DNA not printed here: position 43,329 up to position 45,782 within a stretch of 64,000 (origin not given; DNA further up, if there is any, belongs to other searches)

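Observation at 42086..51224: Ten-gene co-directional array: TFB paralog + Tad-like type IV filament machinery + HerA/VirB4-like ATPase + XPD helicase + Fap7 kinase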

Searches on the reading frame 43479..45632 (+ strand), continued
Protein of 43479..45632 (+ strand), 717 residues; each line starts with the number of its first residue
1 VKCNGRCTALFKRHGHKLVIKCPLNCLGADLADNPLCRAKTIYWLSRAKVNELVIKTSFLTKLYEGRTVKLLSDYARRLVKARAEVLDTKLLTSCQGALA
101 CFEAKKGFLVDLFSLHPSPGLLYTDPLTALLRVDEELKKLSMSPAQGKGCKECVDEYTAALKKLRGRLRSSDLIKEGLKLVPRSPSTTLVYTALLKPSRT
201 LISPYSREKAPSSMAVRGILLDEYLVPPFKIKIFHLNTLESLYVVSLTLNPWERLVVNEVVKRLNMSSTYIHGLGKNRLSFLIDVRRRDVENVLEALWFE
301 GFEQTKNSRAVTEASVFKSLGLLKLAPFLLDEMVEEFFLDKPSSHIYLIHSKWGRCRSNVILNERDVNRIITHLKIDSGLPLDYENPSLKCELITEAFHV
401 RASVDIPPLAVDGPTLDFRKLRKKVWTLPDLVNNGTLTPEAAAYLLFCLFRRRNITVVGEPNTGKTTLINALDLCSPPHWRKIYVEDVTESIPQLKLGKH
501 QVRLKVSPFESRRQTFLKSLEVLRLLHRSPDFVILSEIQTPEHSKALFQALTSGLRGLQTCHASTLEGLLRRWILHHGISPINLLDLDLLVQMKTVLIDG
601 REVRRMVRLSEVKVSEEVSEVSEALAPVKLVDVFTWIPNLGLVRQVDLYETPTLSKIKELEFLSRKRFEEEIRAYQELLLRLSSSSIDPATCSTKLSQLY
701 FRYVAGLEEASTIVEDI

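Call 21: find_encoding_contigs(protein=P0054, flank=10000, max_places=1)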
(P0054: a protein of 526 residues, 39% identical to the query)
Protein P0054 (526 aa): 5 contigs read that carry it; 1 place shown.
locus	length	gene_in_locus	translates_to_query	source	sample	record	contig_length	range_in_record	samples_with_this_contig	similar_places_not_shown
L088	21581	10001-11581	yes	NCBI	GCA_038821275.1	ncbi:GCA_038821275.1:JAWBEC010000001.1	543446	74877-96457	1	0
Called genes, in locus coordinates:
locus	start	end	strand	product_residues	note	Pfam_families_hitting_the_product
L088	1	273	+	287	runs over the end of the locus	-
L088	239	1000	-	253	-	PF24367:DUF7523, PF13840:ACT_7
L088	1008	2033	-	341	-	-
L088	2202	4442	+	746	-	PF02359:CDC48_N, PF02933:CDC48_2, PF00004:AAA, PF05496:RuvB_N (weak), PF13191:AAA_16, PF17862:AAA_lid_3, PF00004:AAA, PF17862:AAA_lid_3, +23 more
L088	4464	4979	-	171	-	-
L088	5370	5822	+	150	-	PF01047:MarR (weak), PF13404:HTH_AsnC-type, PF13412:HTH_24, PF01037:AsnC_trans_reg (faint)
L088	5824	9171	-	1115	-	PF04563:RNA_pol_Rpb2_1, PF04561:RNA_pol_Rpb2_2, PF04565:RNA_pol_Rpb2_3, PF04566:RNA_pol_Rpb2_4, PF04567:RNA_pol_Rpb2_5, PF00562:RNA_pol_Rpb2_6, PF04560:RNA_pol_Rpb2_7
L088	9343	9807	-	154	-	PF02577:BFN_dom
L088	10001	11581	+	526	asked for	PF00437:T2SSE, PF27713:UCP018868 (weak)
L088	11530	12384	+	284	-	-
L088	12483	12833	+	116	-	-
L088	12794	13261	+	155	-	PF00132:Hexapep, PF14602:Hexapep_2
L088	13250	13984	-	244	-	PF04157:EAP30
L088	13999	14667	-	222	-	PF03997:VPS28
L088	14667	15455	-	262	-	PF00179:UQ_con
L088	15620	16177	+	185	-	PF13240:Zn_Ribbon_1 (weak)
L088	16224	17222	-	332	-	-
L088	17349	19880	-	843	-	PF03104:DNA_pol_B_exo1, PF00136:DNA_pol_B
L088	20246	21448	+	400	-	PF23355:IFT52_GIFT, PF09822:ABC_transp_aux, PF14258:DUF4350 (weak), PF27016:TCAF_N (faint)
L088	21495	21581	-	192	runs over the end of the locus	PF05856:ARPC4 (weak)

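Call 22: find_encoding_contigs(protein=P0036, flank=10000, max_places=1)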
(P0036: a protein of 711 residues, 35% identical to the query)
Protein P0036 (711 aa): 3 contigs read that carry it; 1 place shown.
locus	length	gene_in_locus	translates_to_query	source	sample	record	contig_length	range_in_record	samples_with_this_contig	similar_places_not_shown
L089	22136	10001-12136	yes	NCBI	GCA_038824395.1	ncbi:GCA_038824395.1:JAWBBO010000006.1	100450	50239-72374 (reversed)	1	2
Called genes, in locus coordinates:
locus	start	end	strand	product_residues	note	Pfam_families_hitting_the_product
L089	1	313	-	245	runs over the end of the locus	PF10584:Proteasome_A_N, PF00227:Proteasome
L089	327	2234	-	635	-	PF01472:PUA, PF01507:PAPS_reduct, PF12838:Fer4_7, PF13187:Fer4_9 (weak), PF14697:Fer4_21 (weak)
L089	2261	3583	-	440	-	PF01336:tRNA_anti-codon, PF00152:tRNA-synt_2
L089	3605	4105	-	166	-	-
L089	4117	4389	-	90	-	PF01918:Alba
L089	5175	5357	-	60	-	-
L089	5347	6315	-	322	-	PF00382:TFIIB (faint)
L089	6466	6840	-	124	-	PF16992:RNA_pol_RpbG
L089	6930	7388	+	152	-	PF01423:LSM (weak), PF14894:Lsm_C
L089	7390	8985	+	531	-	PF01702:TGT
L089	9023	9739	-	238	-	PF09754:PAC2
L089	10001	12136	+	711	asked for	PF00437:T2SSE, PF27713:UCP018868 (weak)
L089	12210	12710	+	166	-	-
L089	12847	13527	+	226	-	-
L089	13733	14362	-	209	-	PF00004:AAA (faint), PF13238:AAA_18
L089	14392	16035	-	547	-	PF00118:Cpn60_TCP1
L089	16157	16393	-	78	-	PF00125:Histone, PF00808:CBFD_NFYB_HMF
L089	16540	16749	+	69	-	PF00833:Ribosomal_S17e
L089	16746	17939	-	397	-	PF04055:Radical_SAM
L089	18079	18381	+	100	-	PF09138:Urm1, PF02597:ThiS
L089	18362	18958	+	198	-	-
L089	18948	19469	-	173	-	PF02926:THUMP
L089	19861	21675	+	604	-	PF00910:RNA_helicase (faint), PF04068:Fer4_RLI, PF12837:Fer4_6 (faint), PF14697:Fer4_21 (weak), PF00037:Fer4 (weak), PF03215:Rad17 (faint), PF00005:ABC_tran, PF00005:ABC_tran, +14 more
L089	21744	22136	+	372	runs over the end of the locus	PF01950:FBPase_3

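Call 44: search_protein_families(library=ncbifam, proteins=[L086:14223-15974:+], max_evalue=0.001)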
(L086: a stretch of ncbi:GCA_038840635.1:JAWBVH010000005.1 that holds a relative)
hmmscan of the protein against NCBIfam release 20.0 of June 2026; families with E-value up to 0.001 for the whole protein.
L086:14223-15974:+ (583 aa): 8 families
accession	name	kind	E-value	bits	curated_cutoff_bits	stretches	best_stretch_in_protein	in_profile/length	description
NF053655.1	CedD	equivalog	2.2e-23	82.7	600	1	67-333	216-512/527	DNA-translocating ATPase CedD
NF040937.1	HerA_Thermprot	equivalog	5e-08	31.8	800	1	61-109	129-181/487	DNA double-strand break repair helicase HerA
TIGR02168.1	SMC_prok_B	equivalog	4.4e-07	28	567.35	1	371-522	173-321/1181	chromosome segregation protein SMC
NF042944.1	HerA_antiphage_2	equivalog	3.6e-06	26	850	0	241-307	430-501/576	anti-phage-associated helicase HerA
NF042943.1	HerA_antiphage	equivalog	1.6e-05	23.7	800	0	193-342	384-545/566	anti-phage-associated helicase HerA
TIGR02169.1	SMC_prok_A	equivalog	2.9e-05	22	729.4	1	365-524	780-939/1165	chromosome segregation protein SMC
NF041017.1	DNA_import_CedB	equivalog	0.00026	19.8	700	0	128-333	353-573/590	DNA import protein CedB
NF003034.1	PRK03918.1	equivalog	0.00099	17.2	700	0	356-519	225-393/878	DNA double-strand break repair ATPase Rad50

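Call 45: search_protein_families(library=pfam, proteins=[L086:14223-15974:+], max_evalue=0.001)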
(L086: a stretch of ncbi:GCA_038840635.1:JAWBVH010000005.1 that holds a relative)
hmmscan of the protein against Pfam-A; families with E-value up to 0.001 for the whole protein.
L086:14223-15974:+ (583 aa): 4 families
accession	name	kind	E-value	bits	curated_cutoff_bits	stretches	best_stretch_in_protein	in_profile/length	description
PF01935.23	DUF87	-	4.5e-11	43.7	23.2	1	72-168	23-138/220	Helicase HerA, central domain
PF13401.12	AAA_22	-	1.6e-06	28.9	27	1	71-281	4-123/130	AAA domain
PF10412.15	TrwB_AAD_bind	-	3.1e-05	23.5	20.5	0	71-109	14-56/387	Type IV secretion-system coupling protein DNA-binding domain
PF01519.22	DUF16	-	0.00081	20.3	40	0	430-501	24-95/104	Protein of unknown function DUF16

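Call 82: search_protein_families(library=padloc, proteins=[window:43479-45632:+], max_evalue=0.001)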
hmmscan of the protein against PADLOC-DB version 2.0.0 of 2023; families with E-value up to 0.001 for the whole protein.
window:43479-45632:+ (717 aa): 0 families

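Call 84: find_encoding_contigs(protein=P0070, flank=10000, max_places=1)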
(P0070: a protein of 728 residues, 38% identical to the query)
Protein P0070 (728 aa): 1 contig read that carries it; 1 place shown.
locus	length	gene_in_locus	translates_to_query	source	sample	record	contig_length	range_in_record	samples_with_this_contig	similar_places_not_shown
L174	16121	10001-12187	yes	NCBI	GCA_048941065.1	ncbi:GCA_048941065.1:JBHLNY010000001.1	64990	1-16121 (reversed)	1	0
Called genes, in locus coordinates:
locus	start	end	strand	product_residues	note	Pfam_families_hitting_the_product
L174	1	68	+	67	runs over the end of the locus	-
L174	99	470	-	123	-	-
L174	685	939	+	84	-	PF01978:TrmB (weak), PF12802:MarR_2 (weak)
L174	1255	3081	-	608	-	PF04068:Fer4_RLI, PF00037:Fer4 (weak), PF12837:Fer4_6 (weak), PF02463:SMC_N, PF03193:RsgA_GTPase (faint), PF07693:KAP_NTPase (faint), PF00005:ABC_tran, PF00005:ABC_tran, +3 more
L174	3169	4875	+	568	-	PF01921:tRNA-synt_1f, PF19269:Anticodon_2 (weak)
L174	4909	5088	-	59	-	PF09889:DUF2116 (weak)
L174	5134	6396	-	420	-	PF00288:GHMP_kinases_N, PF08544:GHMP_kinases_C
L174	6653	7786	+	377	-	-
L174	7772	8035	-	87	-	PF00276:Ribosomal_L23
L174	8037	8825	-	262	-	PF00573:Ribosomal_L4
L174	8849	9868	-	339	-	PF00297:Ribosomal_L3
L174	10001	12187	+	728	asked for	PF00437:T2SSE, PF27713:UCP018868 (weak)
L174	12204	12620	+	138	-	-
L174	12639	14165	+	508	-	-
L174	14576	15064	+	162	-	-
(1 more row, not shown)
